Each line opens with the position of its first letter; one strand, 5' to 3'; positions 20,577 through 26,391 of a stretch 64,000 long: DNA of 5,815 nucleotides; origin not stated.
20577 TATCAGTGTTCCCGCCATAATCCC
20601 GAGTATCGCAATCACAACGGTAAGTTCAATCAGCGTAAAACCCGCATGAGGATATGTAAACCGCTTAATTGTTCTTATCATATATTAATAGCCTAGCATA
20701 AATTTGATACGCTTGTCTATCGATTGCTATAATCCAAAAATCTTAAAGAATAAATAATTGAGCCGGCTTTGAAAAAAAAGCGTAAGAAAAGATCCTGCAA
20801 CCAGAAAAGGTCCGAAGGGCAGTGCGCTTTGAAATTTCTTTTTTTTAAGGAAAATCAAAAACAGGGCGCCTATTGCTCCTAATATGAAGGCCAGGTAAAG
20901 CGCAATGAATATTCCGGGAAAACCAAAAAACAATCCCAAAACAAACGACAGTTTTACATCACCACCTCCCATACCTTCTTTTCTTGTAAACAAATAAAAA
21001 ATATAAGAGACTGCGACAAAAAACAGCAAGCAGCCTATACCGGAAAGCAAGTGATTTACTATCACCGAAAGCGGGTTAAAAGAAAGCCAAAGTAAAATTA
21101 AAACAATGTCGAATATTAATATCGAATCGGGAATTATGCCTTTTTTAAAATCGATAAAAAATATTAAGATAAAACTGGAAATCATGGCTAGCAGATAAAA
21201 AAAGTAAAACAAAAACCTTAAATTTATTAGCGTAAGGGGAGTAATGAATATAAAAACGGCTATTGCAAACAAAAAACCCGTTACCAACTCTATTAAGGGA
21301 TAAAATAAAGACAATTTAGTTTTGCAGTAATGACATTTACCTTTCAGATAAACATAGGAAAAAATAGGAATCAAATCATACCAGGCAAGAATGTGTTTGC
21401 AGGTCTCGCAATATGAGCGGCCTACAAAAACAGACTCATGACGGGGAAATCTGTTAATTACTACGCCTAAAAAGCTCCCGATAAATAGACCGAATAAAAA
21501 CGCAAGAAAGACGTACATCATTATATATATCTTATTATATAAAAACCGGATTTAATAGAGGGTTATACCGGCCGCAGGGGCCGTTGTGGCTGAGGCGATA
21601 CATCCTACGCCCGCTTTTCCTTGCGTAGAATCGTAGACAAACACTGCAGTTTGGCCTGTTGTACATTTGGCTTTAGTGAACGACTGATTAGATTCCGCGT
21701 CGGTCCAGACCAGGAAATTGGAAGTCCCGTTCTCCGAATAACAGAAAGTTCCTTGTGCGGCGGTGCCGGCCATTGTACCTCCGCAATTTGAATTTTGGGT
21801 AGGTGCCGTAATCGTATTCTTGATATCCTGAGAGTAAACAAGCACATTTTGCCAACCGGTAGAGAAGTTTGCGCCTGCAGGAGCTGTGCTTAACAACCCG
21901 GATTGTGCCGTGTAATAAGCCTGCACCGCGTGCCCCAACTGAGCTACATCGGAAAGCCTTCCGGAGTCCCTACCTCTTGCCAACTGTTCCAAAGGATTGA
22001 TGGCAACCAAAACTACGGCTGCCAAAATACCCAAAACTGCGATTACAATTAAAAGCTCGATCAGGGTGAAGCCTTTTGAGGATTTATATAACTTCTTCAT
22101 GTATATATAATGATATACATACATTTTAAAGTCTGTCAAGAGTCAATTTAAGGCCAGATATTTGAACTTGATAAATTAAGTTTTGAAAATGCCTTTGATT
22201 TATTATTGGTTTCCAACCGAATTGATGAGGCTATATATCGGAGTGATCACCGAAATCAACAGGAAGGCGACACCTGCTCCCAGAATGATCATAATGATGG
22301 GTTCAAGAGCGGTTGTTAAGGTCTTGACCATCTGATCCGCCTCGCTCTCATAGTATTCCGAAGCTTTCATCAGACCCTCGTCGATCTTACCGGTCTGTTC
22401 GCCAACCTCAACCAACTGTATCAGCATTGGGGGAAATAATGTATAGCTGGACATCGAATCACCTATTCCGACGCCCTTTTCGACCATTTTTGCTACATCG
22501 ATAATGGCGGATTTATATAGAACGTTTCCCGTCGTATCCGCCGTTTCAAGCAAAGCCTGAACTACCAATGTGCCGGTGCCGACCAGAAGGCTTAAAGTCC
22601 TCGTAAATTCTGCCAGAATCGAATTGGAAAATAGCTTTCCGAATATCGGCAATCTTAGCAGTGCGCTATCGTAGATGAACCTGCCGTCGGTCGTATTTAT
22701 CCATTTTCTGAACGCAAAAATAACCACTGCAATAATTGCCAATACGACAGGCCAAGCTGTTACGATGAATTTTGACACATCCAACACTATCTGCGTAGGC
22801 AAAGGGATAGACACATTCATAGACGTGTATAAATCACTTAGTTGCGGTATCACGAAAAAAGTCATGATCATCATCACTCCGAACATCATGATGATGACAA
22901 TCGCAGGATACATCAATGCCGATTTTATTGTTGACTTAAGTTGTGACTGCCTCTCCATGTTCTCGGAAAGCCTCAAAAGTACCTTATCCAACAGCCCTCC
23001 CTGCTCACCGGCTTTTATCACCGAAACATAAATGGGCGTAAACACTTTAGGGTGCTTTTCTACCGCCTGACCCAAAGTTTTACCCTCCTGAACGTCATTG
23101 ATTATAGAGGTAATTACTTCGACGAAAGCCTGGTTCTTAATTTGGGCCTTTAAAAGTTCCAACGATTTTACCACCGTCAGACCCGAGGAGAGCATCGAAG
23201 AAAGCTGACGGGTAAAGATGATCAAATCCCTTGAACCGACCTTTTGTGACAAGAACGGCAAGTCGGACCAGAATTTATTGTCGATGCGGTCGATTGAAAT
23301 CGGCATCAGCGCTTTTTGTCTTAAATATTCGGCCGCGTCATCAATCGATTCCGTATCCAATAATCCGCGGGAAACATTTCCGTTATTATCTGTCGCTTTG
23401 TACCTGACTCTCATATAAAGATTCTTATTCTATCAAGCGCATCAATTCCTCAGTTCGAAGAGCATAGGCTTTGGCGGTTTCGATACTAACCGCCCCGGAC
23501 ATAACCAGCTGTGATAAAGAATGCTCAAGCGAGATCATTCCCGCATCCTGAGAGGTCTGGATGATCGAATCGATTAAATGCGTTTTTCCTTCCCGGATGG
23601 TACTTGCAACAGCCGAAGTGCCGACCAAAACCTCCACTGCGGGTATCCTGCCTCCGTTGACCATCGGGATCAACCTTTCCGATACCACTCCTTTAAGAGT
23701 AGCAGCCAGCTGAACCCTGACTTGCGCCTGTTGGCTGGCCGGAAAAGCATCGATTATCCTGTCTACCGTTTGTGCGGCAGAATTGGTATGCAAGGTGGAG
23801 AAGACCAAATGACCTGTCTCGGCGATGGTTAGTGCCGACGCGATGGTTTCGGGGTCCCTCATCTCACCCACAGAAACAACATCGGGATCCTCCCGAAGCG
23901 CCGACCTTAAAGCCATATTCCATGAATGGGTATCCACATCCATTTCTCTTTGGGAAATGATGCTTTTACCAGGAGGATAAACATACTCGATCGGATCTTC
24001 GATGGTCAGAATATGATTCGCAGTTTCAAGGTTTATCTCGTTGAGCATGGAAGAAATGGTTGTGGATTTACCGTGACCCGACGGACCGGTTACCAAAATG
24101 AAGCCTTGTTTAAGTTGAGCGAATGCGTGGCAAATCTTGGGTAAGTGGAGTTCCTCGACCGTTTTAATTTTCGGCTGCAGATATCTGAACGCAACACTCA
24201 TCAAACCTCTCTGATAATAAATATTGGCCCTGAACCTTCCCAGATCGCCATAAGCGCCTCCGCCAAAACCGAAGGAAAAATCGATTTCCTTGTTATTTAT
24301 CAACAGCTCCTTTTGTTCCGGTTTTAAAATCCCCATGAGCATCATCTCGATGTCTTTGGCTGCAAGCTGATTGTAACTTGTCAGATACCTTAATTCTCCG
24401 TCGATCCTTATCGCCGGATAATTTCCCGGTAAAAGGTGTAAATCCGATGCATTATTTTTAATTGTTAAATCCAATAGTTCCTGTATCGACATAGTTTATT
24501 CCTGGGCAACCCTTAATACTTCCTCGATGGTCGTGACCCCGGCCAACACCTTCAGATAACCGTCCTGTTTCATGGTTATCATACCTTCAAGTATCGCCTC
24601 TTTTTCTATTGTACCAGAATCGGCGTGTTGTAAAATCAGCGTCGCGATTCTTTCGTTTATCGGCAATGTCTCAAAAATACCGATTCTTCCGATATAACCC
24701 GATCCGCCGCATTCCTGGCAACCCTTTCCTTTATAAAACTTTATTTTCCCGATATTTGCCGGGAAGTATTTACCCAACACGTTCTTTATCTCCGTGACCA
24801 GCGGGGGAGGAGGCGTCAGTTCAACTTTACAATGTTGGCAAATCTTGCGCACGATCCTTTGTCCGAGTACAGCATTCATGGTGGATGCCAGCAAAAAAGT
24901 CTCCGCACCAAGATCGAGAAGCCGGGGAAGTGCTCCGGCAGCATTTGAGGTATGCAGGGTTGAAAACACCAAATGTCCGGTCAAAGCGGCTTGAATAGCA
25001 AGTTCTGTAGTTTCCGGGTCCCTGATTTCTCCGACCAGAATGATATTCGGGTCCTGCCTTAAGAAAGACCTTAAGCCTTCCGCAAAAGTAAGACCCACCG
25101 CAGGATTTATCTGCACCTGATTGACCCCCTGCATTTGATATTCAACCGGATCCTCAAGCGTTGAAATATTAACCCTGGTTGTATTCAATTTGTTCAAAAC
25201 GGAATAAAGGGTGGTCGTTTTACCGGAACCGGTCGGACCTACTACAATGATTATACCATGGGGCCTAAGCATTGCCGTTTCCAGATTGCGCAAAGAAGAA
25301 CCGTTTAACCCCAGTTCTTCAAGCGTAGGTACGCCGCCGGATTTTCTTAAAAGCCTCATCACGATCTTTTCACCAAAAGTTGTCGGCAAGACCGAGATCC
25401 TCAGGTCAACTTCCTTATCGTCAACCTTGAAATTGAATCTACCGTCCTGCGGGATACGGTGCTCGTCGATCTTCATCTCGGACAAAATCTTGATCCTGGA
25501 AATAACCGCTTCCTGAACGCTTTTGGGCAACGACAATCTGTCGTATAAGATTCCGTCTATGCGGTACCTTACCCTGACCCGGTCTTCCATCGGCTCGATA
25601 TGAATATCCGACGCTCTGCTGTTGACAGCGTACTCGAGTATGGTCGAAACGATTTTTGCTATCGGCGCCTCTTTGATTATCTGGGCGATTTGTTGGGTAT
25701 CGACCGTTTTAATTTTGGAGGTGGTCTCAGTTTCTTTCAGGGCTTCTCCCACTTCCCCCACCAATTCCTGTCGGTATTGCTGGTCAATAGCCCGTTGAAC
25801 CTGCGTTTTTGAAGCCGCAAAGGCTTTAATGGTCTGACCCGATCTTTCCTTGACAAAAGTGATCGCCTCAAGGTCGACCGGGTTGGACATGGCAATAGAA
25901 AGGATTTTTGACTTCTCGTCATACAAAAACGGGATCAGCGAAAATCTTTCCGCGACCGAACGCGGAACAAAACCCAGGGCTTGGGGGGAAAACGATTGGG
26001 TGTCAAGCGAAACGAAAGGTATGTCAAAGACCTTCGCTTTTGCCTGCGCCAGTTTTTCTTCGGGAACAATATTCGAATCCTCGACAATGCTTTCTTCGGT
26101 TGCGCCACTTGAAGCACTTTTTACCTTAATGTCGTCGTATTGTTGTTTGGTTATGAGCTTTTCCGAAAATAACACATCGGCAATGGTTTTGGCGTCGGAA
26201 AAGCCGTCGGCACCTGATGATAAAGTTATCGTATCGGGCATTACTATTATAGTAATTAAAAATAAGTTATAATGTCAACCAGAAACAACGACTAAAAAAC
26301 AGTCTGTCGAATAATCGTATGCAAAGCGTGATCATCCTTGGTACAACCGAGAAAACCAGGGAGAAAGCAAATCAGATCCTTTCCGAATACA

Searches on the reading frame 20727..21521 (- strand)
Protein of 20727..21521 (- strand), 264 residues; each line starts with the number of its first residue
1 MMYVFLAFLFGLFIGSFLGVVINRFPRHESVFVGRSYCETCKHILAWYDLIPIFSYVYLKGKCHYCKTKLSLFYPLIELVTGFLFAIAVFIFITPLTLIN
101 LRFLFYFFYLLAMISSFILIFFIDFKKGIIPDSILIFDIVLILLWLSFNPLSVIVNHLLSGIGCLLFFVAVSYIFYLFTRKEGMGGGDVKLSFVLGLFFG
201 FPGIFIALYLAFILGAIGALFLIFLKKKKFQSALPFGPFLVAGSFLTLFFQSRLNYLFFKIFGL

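Call 52: search_protein_families(library=pfam, max_evalue=0.01, proteins=[window:20727-21521:-])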
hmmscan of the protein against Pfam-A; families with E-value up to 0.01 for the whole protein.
window:20727-21521:- (264 aa): 2 families
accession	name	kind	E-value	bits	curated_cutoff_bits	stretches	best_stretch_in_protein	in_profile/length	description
PF06750.18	A24_N_bact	-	4.1e-32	110.5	23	1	9-91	1-83/84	Bacterial Peptidase A24 N-terminal domain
PF01478.23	Peptidase_A24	-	6.3e-15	55.9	26.5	1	112-219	2-103/104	Type IV leader peptidase family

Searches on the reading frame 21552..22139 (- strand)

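Call 52: search_protein_families(library=pfam, max_evalue=0.01, proteins=[window:21552-22139:-])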
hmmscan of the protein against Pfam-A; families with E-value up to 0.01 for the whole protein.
window:21552-22139:- (195 aa): 1 family
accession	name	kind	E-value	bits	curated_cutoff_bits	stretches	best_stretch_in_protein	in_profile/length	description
PF07963.17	N_methyl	-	1.5e-09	37.5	21.2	1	19-44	2-27/27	Prokaryotic N-terminal methylation motif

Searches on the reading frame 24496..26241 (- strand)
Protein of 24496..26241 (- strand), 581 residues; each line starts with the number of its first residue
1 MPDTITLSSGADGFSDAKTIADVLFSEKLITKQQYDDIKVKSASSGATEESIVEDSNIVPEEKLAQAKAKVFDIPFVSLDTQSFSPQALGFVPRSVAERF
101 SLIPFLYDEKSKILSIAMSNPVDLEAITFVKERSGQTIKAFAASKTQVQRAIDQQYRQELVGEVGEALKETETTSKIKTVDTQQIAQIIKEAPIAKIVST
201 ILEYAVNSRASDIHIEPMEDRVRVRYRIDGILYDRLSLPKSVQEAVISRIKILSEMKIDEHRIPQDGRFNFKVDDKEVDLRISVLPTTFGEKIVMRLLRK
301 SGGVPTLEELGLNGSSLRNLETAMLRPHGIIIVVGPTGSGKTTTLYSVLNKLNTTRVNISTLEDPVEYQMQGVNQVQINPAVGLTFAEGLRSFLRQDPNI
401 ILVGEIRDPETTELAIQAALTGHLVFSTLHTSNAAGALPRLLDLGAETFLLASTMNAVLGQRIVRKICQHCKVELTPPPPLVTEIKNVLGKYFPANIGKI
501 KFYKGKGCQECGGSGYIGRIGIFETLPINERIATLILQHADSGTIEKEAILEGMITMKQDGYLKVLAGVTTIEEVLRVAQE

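Call 12: find_related_loci(query=window:24496-26241:-, collection=genome_contigs, flank=10000)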
Query window:24496-26241:- (581 aa) in genome_contigs; peptide patterns used: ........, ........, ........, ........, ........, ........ (x = any residue, [..] = any of these).
600 stretches matched a pattern (row limit reached: there are more); 593 encode a relative of the query (tblastn E <= 1e-3); the best 80 are kept; 80 distinct loci.
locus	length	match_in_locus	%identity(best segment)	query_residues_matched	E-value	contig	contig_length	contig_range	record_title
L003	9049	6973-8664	81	18-581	0e+0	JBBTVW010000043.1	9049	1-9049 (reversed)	MAG: Patescibacteria group bacterium isolate H43-bin095_1 H43_bin095_1_000000000043, whole genome shotgun sequence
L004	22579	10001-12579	76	2-581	0e+0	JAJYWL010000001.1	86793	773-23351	MAG: bacterium isolate FK3.bin113 NODE_425_length_86793_cov_3.578578, whole genome shotgun sequence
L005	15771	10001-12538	75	17-581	0e+0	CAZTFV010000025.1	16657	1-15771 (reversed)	MAG TPA_asm: uncultured Gammaproteobacteria bacterium isolate SRP269290_co1_791 genome assembly, contig: NODE_4611_lengt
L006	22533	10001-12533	71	15-581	0e+0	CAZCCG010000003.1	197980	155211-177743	MAG TPA_asm: uncultured Gammaproteobacteria bacterium isolate SRP200132_co1_33 genome assembly, contig: NODE_49_length_1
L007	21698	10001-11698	73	17-581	0e+0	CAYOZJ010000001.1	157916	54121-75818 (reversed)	MAG TPA_asm: uncultured Gammaproteobacteria bacterium isolate SRP200132_co1_666 genome assembly, contig: NODE_83_length_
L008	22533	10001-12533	72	18-581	0e+0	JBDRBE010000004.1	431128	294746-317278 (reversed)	MAG: Candidatus Levyibacteriota bacterium isolate MEGAHIT-group-1.104 k141_1245768, whole genome shotgun sequence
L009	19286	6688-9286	73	19-581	0e+0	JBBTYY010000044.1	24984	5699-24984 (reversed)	MAG: Patescibacteria group bacterium isolate H52-bin050_1 H52_bin050_1_000000000044, whole genome shotgun sequence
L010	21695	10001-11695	71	15-581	0e+0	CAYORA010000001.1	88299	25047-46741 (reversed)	MAG TPA_asm: uncultured Gammaproteobacteria bacterium isolate SRP170004_co1_164 genome assembly, contig: NODE_290_length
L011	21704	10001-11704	69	14-581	0e+0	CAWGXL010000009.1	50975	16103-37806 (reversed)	MAG: uncultured bacterium isolate MFD09206.bin.2.20 genome assembly, contig: contig_85260, whole genome shotgun sequence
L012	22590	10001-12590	69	1-581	0e+0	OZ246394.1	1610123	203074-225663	MAG: uncultured Gammaproteobacteria bacterium isolate SRP292972_co1_11 genome assembly, chromosome: 1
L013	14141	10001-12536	67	16-581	0e+0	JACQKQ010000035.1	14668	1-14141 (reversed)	MAG: Candidatus Levyibacteriota bacterium isolate NC_groundwater_1181_Ag_S-0.1um_42_368 S_p1_S3_coassembly_k141_1509979,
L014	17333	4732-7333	69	19-581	0e+0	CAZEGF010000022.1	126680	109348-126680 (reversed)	MAG TPA_asm: uncultured Gammaproteobacteria bacterium isolate SRP135725_co2_582 genome assembly, contig: k141_3852637, w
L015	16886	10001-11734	66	1-581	0e+0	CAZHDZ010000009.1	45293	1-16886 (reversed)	MAG TPA_asm: uncultured Gammaproteobacteria bacterium isolate SRP286056_co1_222 genome assembly, contig: NODE_807_length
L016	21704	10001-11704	64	15-580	0e+0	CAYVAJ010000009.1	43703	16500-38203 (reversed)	MAG TPA_asm: uncultured Gammaproteobacteria bacterium isolate SRP144015_co1_62 genome assembly, contig: NODE_460_length_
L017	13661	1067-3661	63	18-581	0e+0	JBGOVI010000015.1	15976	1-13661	MAG: Patescibacteria group bacterium isolate OBJ_0618_7090110_119 k141_2878772_length_15976_cov_13.7811, whole genome sh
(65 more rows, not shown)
